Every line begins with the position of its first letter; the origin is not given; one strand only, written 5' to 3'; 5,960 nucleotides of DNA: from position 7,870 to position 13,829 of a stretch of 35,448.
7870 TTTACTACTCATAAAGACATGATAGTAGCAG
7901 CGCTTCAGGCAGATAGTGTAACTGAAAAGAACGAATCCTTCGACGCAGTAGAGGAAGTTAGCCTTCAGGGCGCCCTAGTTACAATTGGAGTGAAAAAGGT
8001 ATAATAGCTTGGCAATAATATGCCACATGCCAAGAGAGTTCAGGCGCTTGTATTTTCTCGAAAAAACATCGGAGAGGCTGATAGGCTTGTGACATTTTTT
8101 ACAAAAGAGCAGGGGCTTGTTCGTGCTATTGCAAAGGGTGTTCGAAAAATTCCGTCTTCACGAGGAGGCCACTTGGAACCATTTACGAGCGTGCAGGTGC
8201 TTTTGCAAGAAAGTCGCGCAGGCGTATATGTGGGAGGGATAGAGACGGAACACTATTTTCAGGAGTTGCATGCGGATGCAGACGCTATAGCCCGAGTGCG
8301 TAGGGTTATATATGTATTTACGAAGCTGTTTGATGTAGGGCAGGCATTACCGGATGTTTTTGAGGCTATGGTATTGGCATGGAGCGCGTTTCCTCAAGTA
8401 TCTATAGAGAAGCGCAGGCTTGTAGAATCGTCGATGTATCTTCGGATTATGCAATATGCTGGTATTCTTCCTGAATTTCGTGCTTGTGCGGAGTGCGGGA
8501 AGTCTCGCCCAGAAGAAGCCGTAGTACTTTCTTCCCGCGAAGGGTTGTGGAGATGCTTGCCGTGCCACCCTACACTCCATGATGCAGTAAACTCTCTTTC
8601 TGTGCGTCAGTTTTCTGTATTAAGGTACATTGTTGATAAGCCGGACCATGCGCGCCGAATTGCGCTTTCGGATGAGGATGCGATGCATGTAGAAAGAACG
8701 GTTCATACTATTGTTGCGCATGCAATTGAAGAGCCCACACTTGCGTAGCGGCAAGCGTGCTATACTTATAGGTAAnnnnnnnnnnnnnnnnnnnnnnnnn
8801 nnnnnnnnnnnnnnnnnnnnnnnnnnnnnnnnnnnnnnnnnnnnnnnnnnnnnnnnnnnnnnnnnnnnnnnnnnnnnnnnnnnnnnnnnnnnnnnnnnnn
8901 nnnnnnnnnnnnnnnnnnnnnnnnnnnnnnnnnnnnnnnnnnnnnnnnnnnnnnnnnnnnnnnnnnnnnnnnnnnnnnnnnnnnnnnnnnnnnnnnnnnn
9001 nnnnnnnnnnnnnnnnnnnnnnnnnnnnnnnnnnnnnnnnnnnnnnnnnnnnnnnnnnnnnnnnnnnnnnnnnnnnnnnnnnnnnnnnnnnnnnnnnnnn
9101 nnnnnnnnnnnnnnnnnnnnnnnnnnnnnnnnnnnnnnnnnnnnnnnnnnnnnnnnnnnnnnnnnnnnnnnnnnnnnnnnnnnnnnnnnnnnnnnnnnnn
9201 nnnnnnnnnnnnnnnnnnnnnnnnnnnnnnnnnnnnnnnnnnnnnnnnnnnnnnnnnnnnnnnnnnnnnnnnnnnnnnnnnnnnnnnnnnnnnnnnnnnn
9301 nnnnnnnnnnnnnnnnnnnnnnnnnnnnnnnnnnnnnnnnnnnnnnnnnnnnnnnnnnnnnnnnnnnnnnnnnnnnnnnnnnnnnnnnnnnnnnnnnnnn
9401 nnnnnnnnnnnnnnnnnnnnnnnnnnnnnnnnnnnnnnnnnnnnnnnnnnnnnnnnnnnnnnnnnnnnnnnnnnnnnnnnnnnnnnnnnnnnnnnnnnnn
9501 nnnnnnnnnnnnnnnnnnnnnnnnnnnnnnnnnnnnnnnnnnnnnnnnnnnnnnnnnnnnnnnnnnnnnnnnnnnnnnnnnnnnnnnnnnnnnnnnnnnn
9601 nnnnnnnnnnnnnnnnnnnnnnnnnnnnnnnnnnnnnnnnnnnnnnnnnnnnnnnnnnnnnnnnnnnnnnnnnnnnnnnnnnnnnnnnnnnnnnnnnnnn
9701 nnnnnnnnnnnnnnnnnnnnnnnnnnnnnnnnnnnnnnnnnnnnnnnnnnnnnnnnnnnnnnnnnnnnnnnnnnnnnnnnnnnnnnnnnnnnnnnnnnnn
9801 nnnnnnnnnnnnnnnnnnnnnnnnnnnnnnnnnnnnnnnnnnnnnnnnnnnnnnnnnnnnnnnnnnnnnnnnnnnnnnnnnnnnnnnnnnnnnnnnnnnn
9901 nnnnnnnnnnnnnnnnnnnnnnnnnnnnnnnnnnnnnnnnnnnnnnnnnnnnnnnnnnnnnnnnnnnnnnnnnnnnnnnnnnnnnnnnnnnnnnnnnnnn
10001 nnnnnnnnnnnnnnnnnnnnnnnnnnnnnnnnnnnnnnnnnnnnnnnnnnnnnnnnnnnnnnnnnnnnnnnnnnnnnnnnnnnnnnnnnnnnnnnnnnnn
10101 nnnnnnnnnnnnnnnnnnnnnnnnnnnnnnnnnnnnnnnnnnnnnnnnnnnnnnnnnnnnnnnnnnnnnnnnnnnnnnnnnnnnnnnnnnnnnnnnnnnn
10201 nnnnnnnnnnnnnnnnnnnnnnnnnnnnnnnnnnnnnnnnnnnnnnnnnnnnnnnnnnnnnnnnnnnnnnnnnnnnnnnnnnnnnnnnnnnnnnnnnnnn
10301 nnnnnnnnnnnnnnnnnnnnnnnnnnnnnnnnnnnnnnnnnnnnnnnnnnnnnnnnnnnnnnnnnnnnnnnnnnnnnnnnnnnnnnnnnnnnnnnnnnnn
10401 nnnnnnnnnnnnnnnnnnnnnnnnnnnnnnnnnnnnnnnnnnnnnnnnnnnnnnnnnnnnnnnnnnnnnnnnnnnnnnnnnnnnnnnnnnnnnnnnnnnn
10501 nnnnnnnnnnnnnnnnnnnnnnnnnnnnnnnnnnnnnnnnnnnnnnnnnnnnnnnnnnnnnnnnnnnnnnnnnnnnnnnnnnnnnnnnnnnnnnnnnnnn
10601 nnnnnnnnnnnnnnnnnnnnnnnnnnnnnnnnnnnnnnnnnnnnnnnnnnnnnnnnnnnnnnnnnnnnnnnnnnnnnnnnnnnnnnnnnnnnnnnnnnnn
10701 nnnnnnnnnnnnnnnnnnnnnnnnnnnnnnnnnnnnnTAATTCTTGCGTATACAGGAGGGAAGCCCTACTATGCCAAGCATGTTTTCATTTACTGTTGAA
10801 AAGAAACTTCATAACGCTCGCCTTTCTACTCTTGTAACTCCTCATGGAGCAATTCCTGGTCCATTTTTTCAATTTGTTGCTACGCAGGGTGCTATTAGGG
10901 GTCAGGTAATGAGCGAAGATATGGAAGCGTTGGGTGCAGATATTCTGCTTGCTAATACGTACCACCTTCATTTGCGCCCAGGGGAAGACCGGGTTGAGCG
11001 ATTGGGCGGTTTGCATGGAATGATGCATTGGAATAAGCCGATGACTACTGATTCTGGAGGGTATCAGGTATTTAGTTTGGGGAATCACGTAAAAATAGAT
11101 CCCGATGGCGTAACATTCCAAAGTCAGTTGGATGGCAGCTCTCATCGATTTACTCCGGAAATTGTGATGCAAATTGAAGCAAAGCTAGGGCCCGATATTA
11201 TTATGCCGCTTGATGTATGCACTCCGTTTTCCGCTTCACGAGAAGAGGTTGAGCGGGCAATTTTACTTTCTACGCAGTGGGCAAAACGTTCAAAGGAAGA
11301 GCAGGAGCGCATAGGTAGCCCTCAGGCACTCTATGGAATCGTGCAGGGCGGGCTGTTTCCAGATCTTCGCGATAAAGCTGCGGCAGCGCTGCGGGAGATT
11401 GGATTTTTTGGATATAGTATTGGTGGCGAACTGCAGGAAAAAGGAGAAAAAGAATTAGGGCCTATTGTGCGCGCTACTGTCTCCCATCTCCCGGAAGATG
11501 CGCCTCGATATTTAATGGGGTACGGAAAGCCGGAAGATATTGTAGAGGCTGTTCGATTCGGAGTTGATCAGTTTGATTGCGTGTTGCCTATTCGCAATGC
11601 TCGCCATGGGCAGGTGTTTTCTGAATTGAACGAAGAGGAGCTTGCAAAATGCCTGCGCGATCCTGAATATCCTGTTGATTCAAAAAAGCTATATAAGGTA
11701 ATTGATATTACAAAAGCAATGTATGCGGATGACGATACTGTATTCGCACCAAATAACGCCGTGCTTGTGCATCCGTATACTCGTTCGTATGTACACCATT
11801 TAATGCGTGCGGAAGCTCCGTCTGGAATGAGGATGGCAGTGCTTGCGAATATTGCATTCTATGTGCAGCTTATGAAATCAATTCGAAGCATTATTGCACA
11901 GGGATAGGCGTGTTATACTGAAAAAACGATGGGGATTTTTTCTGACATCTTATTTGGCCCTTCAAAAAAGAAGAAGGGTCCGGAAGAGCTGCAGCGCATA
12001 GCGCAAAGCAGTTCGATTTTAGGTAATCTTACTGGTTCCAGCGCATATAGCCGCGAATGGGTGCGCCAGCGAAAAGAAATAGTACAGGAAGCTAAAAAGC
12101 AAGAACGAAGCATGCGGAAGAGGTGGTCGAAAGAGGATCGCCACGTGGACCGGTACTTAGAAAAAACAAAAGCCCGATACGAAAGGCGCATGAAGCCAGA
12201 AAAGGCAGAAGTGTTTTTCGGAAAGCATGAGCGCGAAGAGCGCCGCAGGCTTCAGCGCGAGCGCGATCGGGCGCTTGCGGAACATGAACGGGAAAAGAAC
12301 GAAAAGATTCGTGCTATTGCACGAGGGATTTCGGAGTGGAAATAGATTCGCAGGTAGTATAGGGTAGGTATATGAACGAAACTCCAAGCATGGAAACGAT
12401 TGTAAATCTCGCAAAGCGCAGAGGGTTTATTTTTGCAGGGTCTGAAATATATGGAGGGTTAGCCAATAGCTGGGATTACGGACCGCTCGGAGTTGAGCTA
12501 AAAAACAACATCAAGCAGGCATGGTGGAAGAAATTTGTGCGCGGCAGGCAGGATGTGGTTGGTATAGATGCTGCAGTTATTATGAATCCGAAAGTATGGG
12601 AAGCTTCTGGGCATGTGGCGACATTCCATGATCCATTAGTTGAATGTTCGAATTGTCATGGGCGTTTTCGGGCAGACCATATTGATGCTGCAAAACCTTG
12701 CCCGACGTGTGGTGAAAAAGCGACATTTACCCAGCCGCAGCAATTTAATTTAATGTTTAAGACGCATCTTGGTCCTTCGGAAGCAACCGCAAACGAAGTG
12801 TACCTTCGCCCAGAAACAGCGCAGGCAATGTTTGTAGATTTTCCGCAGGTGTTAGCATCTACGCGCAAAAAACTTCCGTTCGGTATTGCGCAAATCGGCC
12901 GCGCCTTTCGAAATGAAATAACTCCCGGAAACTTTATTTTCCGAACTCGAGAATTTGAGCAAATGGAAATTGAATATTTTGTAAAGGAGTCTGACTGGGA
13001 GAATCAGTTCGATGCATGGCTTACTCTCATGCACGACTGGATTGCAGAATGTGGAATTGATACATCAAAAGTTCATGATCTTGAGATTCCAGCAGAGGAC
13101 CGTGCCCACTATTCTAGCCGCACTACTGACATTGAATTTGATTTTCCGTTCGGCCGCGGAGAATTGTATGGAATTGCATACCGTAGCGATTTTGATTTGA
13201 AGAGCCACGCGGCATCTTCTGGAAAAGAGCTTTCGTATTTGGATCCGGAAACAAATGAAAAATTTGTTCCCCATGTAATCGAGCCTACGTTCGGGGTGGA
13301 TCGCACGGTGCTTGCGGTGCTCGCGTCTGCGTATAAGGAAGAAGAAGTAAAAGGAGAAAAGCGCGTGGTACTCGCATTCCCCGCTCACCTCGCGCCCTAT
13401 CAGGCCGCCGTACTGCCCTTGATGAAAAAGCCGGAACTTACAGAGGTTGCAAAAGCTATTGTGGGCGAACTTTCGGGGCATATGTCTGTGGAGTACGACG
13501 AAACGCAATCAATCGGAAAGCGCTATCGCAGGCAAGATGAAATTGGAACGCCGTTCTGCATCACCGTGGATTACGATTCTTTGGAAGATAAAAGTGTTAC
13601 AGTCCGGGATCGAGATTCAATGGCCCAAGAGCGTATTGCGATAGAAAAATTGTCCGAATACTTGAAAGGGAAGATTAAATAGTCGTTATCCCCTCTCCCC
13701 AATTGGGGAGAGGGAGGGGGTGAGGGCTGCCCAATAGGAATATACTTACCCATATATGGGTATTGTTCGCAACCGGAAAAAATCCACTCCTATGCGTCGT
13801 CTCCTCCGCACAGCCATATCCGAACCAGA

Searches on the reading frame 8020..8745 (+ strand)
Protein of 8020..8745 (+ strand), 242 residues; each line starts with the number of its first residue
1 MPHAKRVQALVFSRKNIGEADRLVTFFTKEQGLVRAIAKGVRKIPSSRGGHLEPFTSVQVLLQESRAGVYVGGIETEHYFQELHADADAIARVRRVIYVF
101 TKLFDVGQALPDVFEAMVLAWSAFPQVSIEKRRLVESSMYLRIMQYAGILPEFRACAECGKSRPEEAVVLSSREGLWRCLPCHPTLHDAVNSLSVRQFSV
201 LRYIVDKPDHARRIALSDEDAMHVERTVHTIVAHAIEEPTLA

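Call 9: search_protein_families(library=pfam, proteins=[window:8020-8745:+], max_evalue=0.001)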
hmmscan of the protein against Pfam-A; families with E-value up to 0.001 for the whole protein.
window:8020-8745:+ (242 aa): 2 families
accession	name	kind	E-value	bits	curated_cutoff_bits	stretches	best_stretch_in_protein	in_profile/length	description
PF11967.14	RecO_N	-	1.4e-16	60.7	27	1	6-64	5-63/80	Recombination protein O N terminal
PF02565.21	RecO_C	-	4.8e-08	33.3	22.1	1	105-239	22-152/157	Recombination protein O C terminal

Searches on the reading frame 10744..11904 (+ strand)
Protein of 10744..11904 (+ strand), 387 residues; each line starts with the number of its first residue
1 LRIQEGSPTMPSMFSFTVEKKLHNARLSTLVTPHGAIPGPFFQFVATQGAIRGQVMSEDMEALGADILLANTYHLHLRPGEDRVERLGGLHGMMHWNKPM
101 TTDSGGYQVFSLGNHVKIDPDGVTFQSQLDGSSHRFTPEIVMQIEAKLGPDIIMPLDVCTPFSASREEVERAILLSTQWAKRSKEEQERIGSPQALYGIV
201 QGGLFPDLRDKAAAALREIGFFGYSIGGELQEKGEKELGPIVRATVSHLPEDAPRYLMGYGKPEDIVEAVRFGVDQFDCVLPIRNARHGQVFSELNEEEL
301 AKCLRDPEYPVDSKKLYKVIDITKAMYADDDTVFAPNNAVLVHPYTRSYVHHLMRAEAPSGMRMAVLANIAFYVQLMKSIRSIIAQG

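Call 9: search_protein_families(library=pfam, proteins=[window:10744-11904:+], max_evalue=0.001)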
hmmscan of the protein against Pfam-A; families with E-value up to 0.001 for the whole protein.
window:10744-11904:+ (387 aa): 1 family
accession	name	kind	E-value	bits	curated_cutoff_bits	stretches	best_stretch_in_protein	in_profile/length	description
PF01702.25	TGT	-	1.2e-111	373.7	26.3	1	24-387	2-342/357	Queuine tRNA-ribosyltransferase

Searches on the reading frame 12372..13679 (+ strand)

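Call 9: search_protein_families(library=pfam, proteins=[window:12372-13679:+], max_evalue=0.001)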
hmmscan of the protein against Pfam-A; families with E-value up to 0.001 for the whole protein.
window:12372-13679:+ (436 aa): 2 families
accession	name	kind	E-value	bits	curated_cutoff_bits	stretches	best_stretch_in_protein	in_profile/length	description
PF03129.25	HGTP_anticodon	-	4.7e-22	78.4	21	1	344-432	1-92/94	Anticodon binding domain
PF00587.30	tRNA-synt_2b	-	1.4e-15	58.2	29.3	1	140-318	8-177/179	tRNA synthetase class II core domain (G, H, P, S and T)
